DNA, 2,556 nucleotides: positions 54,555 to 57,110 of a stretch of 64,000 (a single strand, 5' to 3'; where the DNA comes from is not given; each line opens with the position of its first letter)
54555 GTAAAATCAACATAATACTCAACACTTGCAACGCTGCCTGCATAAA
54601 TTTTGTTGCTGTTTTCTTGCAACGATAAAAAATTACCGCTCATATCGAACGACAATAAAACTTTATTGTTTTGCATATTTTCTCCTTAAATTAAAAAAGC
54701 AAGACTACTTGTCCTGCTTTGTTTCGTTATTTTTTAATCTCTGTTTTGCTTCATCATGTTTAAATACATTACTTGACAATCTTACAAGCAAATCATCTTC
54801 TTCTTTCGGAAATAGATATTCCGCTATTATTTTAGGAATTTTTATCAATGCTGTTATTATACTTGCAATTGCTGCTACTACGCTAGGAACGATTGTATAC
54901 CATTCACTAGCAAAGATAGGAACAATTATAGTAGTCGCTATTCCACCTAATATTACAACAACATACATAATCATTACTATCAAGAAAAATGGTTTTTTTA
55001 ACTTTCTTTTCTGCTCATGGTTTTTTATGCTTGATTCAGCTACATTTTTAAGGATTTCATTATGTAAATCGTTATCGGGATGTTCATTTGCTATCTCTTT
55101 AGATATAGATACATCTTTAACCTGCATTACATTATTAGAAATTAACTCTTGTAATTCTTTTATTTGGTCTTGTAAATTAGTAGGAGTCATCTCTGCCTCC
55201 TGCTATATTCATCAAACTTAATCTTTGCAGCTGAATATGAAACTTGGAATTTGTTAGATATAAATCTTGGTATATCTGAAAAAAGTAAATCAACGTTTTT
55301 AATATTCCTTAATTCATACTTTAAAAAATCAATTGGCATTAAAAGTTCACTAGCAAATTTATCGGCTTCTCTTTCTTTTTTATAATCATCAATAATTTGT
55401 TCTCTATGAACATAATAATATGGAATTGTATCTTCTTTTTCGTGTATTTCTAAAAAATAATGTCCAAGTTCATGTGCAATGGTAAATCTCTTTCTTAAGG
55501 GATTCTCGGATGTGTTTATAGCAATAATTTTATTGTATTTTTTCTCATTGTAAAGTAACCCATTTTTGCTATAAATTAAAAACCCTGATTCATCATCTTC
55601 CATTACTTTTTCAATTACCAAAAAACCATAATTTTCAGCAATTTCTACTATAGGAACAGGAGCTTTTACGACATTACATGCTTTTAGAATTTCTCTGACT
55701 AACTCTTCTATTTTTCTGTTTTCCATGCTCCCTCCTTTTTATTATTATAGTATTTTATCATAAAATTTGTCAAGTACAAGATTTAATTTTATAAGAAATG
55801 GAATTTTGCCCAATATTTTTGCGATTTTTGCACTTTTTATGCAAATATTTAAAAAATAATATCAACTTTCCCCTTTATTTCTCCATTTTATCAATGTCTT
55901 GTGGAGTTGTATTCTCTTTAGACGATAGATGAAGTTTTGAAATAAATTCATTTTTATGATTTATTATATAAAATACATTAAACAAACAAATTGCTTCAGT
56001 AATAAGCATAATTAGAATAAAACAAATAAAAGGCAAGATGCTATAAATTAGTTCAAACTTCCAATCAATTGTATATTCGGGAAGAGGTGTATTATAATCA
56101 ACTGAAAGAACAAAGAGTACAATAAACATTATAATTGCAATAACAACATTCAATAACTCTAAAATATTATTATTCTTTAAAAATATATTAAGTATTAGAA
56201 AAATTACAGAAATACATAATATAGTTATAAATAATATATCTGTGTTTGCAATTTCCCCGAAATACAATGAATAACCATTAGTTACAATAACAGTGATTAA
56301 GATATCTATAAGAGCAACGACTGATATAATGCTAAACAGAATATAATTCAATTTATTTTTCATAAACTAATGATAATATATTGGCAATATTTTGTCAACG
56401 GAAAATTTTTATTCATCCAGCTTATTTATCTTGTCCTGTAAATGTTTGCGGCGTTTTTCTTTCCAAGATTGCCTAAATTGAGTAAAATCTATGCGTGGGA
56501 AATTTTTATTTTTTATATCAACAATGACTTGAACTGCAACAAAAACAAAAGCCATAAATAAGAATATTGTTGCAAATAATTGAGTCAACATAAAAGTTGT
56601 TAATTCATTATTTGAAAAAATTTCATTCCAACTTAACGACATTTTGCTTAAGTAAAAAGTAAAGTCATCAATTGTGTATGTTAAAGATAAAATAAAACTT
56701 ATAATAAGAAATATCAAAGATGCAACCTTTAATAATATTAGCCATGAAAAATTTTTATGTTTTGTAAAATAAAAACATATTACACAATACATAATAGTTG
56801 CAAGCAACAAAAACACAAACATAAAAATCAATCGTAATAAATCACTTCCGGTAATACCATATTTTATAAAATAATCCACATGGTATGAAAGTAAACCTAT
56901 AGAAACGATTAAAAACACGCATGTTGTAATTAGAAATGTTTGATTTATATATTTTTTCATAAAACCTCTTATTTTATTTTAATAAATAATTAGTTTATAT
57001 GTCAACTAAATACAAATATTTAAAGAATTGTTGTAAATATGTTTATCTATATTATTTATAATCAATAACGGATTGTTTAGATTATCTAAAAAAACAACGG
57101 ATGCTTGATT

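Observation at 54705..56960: Four-gene cassette (ImmA-like peptidase plus three membrane proteins) with its own promoter inside the tail module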

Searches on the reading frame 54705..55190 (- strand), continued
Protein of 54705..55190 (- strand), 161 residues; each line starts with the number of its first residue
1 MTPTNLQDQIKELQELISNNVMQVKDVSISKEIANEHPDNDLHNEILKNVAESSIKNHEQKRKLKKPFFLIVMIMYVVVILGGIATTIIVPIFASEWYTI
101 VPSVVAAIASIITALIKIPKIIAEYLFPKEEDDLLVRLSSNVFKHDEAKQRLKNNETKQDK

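Call 117: search_protein_families(library=padloc, proteins=[L022:3455-3982:+, L022:3986-4498:+, L028:3036-3686:+, L028:3683-4261:+], max_evalue=0.01)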
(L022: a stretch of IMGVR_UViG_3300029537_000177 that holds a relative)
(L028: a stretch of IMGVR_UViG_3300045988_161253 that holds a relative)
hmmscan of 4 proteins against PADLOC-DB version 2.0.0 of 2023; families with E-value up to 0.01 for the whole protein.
L022:3455-3982:+ (175 aa): 18 families
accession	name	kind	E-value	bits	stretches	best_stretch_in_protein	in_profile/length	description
PDLC04141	capP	-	6.3e-31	105.7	1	5-172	3-153/242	capP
PDLC03954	RmrA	-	1e-19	68.7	1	1-135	135-261/380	-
PDLC03945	RmrA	-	4.2e-17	60.4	1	7-174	142-295/394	-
PDLC03947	RmrA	-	4.4e-14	50.1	1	63-175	193-293/383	-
PDLC03949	RmrA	-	4.7e-14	50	1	62-174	173-267/363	-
PDLC03944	RmrA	-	2.6e-13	47.8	1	5-175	126-286/384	-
PDLC03948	RmrA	-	3.7e-13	47.1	1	2-133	134-258/397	-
PDLC03951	RmrA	-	1.3e-12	45.5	1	3-175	132-288/400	-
PDLC03952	RmrA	-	5.8e-12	43.1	1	66-174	208-304/395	-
PDLC03946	RmrA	-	1.5e-11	41.7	1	66-174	178-269/357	-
PDLC03953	RmrA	-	2.9e-11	41.2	1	66-137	196-255/373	-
PDLC03950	RmrA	-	4e-11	40.5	1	26-130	150-243/369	-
PDLC03943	RmrA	-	4.2e-11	40.5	1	66-174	179-274/370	-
PDLC03955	RmrA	-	3.2e-09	34.5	1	4-136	144-261/371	-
PDLC03956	RmrA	-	4.9e-09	33.7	1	8-175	138-289/399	-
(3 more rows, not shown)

L022:3986-4498:+ (170 aa): 0 families

L028:3036-3686:+ (216 aa): 10 families
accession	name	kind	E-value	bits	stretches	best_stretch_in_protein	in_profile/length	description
PDLC04141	capP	-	1.9e-20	71.4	1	40-210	3-149/242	capP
PDLC03947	RmrA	-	6.4e-09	33.1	1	28-178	127-260/383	-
PDLC03944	RmrA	-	2.8e-08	31.2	1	102-210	186-279/384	-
PDLC04776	PDC-M69B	-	4.5e-08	31.1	1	95-215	62-175/272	-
PDLC03945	RmrA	-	6.1e-08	30.2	1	103-211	196-290/394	-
PDLC03949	RmrA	-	4.9e-07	26.9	1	104-214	178-265/363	-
PDLC03954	RmrA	-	6.6e-07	26.6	1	85-179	178-261/380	-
PDLC03951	RmrA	-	0.0004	17.5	1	83-213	171-284/400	-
PDLC03952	RmrA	-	0.00086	16.2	1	34-211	145-299/395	-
PDLC03946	RmrA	-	0.0069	13.2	1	104-176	179-234/357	-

L028:3683-4261:+ (192 aa): 0 families

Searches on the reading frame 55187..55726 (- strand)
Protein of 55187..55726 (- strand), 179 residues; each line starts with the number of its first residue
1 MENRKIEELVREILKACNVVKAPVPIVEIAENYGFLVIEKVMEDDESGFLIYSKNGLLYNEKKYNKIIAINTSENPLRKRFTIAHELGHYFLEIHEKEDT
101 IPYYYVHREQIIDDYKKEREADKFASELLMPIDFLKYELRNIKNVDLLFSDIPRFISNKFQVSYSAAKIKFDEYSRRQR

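Call 5: search_protein_families(library=pfam, proteins=[window:55187-55726:-], max_evalue=0.1)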
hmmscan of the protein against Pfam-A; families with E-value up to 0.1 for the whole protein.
window:55187-55726:- (179 aa): 2 families
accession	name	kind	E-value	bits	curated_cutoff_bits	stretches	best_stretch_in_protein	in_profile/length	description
PF06114.19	Peptidase_M78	-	1.7e-17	63.8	22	1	60-170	22-121/123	IrrE N-terminal-like domain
PF19527.4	DUF6055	-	0.032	13.6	27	1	50-91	98-140/417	Family of unknown function (DUF6055)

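Call 6: search_protein_families(library=padloc, proteins=[window:55187-55726:-], max_evalue=1)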
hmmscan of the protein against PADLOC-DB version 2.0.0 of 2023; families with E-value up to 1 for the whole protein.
window:55187-55726:- (179 aa): 18 families
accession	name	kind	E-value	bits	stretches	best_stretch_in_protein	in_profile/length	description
PDLC04141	capP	-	2.8e-32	110.1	1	4-176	3-155/242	capP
PDLC03947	RmrA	-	3.9e-13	47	1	2-139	137-261/383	-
PDLC03944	RmrA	-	8.3e-13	46.1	1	3-145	125-259/384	-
PDLC03945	RmrA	-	3.5e-12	44.2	1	25-166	161-285/394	-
PDLC03951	RmrA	-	7e-12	43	1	2-149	132-265/400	-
PDLC03954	RmrA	-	1.5e-11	41.8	1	2-140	137-262/380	-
PDLC04776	PDC-M69B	-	8.4e-11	40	1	4-164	17-164/272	-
PDLC03949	RmrA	-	1.3e-10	38.7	1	68-151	178-247/363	-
PDLC03950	RmrA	-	1e-09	35.9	1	66-134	183-244/369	-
PDLC03953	RmrA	-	2.1e-09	35.1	1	5-138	129-252/373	-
PDLC03946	RmrA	-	2.1e-07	28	1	68-154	179-252/357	-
PDLC03952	RmrA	-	3.9e-07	27.3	1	71-139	212-273/395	-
PDLC03948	RmrA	-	4e-07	27.3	1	4-139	137-260/397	-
PDLC03943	RmrA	-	1.5e-06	25.5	1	71-165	183-263/370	-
PDLC03955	RmrA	-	2.9e-06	24.8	1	3-140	144-261/371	-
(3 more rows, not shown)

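Call 7: search_protein_families(library=phrogs, proteins=[window:55187-55726:-], max_evalue=0.01)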
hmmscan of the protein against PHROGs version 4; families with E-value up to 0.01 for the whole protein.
window:55187-55726:- (179 aa): 5 families
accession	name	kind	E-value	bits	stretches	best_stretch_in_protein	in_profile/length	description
phrog_1914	-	unknown function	1.6e-22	81.3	1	7-177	13-180/222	-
phrog_87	-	other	4.4e-18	66.9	1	4-176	19-166/227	metallo-protease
phrog_2439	-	transcription regulation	7.4e-18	65.5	1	3-166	127-272/367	transcriptional regulator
phrog_19315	-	unknown function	9.6e-18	65.3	1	4-174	12-179/348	-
phrog_1516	-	unknown function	6.7e-12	46.5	1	24-166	53-168/227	-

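Call 10: find_encoding_contigs(protein=window:55187-55726:-, flank=10000, max_places=10)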
Protein window:55187-55726:- (179 aa): 6 contigs read that carry it; 5 places shown.
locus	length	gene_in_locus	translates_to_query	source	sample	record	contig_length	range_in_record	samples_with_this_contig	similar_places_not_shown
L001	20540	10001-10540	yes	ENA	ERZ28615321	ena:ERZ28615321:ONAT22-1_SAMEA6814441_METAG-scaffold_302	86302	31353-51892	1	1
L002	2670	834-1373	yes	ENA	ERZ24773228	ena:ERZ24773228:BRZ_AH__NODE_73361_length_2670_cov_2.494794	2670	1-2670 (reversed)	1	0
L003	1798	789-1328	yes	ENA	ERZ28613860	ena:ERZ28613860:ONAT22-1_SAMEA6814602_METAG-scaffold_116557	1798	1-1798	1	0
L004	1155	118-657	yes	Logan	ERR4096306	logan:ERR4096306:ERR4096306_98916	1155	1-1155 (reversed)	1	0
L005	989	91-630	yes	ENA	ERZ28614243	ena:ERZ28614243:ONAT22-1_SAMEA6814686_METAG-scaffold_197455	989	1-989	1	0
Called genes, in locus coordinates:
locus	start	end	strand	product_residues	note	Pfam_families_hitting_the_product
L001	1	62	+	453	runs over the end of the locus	PF05133:SPP1_portal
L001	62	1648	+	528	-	PF06152:Phage_min_cap2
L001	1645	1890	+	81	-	-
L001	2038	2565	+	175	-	PF14265:DUF4355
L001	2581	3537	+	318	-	-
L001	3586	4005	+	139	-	-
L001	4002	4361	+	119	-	-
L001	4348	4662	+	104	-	-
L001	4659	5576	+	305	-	-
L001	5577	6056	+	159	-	-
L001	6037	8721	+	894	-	-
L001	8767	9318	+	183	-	-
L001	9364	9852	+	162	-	-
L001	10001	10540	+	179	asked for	PF06114:Peptidase_M78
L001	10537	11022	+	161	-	-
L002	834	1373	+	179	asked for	PF06114:Peptidase_M78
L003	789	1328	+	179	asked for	PF06114:Peptidase_M78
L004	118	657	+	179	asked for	PF06114:Peptidase_M78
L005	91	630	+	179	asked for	PF06114:Peptidase_M78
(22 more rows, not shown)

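Call 13: find_related_loci(query=window:55187-55726:-, collection=viral_contigs, flank=8000)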
Query window:55187-55726:- (179 aa) in viral_contigs; peptide patterns used: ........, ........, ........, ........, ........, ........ (x = any residue, [..] = any of these).
10 stretches matched a pattern, but none encodes a relative of the query by tblastn (E <= 1e-3).

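Call 83: search_solved_structures(query=window:55187-55726:-, max_evalue=0.001, show_alignments=1)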
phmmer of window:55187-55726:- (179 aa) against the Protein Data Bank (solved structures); distinct sequences matched with E-value up to 0.001: 1.
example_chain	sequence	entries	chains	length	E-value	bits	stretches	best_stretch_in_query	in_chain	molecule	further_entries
7t5t_A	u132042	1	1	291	5.5e-08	36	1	60-175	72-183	CapP toxin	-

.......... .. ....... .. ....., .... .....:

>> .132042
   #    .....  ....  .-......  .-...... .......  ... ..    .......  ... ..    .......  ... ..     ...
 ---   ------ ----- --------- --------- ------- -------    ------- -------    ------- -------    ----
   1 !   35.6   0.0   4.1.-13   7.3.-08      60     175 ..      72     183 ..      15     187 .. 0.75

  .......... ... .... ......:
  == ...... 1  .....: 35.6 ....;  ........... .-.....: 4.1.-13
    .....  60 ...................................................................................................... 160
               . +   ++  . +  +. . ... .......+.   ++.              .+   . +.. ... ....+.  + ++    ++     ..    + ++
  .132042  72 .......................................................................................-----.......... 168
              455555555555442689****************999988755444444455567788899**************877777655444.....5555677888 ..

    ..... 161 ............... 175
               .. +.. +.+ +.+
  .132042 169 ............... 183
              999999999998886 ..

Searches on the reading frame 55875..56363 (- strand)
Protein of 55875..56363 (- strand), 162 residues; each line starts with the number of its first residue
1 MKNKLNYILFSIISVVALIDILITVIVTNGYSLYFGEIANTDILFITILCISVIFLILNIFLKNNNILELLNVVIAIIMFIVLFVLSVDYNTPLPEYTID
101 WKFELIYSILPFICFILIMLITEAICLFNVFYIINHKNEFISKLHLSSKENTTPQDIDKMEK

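Call 5: search_protein_families(library=pfam, proteins=[window:55875-56363:-], max_evalue=0.1)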
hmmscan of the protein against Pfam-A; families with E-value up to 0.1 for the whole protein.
window:55875-56363:- (162 aa): 0 families

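Call 6: search_protein_families(library=padloc, proteins=[window:55875-56363:-], max_evalue=1)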
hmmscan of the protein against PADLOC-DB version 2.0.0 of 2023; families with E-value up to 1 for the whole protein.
window:55875-56363:- (162 aa): 1 family
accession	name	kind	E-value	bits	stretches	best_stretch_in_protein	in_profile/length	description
PDLC00696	Effector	-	0.44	8.2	1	3-70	29-94/189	2TM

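Call 7: search_protein_families(library=phrogs, proteins=[window:55875-56363:-], max_evalue=0.01)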
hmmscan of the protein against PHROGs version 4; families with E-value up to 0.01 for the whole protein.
window:55875-56363:- (162 aa): 0 families

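Call 76: find_homologous_proteins(query=window:55875-56363:-, max_evalue=0.01)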
Query window:55875-56363:- (162 aa): 1 proteins with E <= 0.01 among 148 candidates.
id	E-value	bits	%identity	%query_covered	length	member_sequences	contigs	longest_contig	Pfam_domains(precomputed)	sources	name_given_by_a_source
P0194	8.4e-90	316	98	100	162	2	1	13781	-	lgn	-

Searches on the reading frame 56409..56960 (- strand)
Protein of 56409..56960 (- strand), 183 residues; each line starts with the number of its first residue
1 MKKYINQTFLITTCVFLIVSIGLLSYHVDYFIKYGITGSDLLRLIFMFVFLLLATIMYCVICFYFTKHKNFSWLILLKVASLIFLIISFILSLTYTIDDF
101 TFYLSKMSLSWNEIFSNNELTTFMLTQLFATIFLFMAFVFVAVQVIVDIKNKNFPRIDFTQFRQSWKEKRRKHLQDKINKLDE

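Call 5: search_protein_families(library=pfam, proteins=[window:56409-56960:-], max_evalue=0.1)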
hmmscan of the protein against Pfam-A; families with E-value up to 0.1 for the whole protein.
window:56409-56960:- (183 aa): 0 families

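Call 6: search_protein_families(library=padloc, proteins=[window:56409-56960:-], max_evalue=1)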
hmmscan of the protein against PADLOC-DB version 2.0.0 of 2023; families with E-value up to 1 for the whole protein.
window:56409-56960:- (183 aa): 1 family
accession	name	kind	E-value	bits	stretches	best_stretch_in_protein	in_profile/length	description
PDLC01970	CARF_TM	-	0.34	9.2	1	6-130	9-92/179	-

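Call 7: search_protein_families(library=phrogs, proteins=[window:56409-56960:-], max_evalue=0.01)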
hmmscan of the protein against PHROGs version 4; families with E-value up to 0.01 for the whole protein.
window:56409-56960:- (183 aa): 0 families
